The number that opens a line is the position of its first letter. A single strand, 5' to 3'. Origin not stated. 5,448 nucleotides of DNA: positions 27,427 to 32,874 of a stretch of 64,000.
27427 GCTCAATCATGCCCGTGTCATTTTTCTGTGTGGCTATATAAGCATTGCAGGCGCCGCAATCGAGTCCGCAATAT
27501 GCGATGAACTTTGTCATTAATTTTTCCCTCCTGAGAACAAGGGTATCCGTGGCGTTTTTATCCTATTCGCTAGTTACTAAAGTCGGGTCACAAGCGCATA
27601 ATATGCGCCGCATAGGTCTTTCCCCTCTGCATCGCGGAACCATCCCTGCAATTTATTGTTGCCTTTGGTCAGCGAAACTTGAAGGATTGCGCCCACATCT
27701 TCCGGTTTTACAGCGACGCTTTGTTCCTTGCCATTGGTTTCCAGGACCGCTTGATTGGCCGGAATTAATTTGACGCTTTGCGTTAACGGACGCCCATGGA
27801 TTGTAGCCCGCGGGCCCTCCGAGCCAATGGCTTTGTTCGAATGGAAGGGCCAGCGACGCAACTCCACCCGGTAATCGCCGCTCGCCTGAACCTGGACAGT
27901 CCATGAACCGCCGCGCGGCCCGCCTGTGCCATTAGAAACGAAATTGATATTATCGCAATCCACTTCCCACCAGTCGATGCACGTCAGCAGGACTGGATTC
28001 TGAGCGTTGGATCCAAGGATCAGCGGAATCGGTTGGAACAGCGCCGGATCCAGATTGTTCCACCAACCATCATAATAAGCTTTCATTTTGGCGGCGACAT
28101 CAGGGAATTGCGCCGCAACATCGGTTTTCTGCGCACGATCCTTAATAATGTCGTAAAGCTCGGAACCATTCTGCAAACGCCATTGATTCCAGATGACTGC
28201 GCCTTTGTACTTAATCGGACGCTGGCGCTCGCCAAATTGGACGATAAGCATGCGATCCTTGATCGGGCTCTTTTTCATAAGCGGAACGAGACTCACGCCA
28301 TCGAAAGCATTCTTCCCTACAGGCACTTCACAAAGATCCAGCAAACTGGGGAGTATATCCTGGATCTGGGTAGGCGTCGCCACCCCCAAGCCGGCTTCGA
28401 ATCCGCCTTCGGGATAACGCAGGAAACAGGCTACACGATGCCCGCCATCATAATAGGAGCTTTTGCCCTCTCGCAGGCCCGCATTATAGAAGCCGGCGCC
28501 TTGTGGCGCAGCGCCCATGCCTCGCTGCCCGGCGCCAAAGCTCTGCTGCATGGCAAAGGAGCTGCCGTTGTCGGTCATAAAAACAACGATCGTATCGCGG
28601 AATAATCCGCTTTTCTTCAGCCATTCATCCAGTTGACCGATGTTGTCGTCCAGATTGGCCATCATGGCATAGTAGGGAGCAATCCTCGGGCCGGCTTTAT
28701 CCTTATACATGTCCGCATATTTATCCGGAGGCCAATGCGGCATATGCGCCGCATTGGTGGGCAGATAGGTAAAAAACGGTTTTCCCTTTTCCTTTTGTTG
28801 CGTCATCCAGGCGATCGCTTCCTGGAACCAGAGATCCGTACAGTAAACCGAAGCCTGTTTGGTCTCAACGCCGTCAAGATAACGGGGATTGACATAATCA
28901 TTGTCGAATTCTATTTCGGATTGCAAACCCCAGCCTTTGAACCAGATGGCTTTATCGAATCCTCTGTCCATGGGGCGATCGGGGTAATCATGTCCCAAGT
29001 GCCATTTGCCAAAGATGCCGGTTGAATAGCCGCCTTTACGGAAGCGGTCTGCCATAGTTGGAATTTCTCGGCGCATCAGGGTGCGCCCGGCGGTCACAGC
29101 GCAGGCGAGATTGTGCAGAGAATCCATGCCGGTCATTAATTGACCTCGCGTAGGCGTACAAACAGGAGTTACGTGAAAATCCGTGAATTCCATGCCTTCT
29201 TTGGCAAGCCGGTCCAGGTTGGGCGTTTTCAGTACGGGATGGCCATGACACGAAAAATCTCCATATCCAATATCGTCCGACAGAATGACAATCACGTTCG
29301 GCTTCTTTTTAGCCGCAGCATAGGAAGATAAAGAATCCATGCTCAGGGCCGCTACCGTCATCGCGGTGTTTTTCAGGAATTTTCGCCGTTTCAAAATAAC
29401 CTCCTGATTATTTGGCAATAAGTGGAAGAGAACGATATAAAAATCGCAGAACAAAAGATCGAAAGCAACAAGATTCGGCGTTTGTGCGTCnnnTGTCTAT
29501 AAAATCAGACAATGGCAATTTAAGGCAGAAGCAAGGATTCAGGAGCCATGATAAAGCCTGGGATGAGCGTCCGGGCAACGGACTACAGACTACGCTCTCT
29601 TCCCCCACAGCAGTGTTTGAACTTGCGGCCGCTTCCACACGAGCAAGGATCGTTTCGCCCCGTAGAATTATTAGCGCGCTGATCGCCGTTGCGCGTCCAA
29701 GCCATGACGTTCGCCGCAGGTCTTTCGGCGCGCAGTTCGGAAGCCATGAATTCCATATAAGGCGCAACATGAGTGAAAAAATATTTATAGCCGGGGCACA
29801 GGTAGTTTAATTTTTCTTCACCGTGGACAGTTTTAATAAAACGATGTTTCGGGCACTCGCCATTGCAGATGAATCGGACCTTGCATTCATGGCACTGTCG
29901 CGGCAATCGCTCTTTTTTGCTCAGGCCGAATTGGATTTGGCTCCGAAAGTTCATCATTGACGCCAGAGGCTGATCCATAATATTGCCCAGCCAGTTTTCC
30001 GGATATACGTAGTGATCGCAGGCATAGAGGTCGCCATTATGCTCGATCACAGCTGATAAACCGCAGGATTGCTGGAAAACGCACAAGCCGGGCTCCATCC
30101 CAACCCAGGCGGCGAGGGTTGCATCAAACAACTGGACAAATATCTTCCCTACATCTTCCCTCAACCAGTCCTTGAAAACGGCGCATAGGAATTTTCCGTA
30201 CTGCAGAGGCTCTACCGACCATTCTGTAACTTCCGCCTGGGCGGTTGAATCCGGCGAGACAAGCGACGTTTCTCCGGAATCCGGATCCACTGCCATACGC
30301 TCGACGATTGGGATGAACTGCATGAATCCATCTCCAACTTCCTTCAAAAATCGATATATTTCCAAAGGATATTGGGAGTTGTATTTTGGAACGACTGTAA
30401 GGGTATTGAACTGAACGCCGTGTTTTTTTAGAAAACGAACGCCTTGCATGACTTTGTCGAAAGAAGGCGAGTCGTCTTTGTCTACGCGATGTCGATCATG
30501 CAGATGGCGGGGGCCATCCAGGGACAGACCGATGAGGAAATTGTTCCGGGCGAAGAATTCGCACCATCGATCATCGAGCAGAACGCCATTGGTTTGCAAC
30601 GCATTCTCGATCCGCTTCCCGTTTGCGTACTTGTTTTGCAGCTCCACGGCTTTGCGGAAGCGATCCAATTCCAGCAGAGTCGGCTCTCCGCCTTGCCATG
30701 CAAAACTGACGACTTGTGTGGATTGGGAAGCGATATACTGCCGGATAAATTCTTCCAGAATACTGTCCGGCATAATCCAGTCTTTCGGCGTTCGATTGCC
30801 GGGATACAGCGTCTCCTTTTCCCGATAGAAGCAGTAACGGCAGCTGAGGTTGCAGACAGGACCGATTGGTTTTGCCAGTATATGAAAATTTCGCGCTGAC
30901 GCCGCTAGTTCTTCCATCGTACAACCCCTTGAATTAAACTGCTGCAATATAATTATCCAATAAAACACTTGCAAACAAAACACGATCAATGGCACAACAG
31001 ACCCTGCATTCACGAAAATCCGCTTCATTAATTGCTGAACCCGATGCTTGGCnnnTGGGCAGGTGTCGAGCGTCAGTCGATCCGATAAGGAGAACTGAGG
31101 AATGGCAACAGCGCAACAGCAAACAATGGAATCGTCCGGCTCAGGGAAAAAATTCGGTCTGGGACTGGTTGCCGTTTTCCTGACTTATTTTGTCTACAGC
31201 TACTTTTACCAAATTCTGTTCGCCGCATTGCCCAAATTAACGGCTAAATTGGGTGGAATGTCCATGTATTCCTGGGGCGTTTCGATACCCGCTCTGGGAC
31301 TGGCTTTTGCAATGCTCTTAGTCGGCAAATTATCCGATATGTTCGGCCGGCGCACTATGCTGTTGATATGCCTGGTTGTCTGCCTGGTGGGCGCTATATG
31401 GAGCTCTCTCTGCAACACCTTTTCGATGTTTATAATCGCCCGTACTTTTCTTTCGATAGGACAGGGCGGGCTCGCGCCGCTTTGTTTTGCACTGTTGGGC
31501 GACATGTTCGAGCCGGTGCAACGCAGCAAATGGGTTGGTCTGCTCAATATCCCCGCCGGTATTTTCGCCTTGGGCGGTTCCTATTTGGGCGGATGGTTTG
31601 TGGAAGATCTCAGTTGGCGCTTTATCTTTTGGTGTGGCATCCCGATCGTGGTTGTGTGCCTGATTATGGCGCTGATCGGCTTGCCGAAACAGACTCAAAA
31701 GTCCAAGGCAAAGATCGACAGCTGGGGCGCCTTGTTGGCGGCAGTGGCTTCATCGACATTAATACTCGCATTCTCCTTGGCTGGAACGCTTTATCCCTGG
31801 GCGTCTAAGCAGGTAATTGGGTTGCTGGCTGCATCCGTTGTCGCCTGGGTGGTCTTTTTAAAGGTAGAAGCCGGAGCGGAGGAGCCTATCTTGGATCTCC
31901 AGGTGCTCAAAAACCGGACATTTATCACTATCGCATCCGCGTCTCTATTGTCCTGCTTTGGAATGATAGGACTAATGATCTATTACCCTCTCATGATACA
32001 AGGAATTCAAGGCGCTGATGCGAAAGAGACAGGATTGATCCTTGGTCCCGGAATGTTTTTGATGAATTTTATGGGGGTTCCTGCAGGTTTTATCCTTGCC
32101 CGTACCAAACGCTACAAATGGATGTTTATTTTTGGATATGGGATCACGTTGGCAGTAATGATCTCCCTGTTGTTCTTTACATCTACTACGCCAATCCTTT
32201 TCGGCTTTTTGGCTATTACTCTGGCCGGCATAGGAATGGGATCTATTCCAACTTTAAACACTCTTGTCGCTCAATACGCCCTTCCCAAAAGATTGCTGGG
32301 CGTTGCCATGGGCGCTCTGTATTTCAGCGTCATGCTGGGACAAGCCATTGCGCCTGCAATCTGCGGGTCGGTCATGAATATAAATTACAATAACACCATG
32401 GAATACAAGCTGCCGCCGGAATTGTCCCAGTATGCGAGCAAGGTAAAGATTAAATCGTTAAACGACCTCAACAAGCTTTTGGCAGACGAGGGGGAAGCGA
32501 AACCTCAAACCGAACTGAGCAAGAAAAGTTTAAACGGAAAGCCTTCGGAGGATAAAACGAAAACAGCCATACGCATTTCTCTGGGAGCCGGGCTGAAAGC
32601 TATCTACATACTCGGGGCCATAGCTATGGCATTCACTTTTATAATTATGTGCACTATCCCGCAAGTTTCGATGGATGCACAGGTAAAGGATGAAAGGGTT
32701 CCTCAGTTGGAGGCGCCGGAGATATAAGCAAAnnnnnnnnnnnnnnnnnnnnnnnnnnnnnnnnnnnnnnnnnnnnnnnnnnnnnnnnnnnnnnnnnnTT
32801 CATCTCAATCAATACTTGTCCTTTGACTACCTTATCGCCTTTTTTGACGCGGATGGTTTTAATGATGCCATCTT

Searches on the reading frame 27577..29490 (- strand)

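Call 43: search_protein_families(library=pfam, proteins=[window:27577-29490:-], max_evalue=0.00001)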
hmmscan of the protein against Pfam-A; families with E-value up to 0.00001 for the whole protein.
window:27577-29490:- (637 aa): 1 family
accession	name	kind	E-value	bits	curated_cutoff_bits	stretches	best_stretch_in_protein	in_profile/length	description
PF00884.28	Sulfatase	-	8.5e-53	180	25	1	64-387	1-299/301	Sulfatase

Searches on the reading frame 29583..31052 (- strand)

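Call 43: search_protein_families(library=pfam, proteins=[window:29583-31052:-], max_evalue=0.00001)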
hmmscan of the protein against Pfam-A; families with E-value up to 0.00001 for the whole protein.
window:29583-31052:- (489 aa): 3 families
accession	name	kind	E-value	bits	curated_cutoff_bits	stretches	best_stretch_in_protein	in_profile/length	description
PF04055.27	Radical_SAM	-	8.9e-21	75.2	29.5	1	63-236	3-166/166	Radical SAM superfamily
PF02810.21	SEC-C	-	4.8e-08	33.1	20.4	1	466-483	1-18/19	SEC-C motif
PF13186.11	SPASM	-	2.3e-07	31.4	21.5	1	333-391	7-67/67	Iron-sulfur cluster-binding domain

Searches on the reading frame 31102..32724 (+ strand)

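Call 43: search_protein_families(library=pfam, proteins=[window:31102-32724:+], max_evalue=0.00001)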
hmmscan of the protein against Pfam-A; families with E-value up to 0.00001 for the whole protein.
window:31102-32724:+ (541 aa): 3 families
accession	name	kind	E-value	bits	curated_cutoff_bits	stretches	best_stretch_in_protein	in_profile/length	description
PF07690.21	MFS_1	-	1.5e-46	159.4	33.4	1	25-418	1-347/347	Major Facilitator Superfamily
PF06609.19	TRI12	-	3.8e-19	69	23.2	1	24-308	52-346/599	Fungal trichothecene efflux pump (TRI12)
PF00083.30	Sugar_tr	-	9.5e-11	41.7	22.3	1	52-189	44-188/452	Sugar (and other) transporter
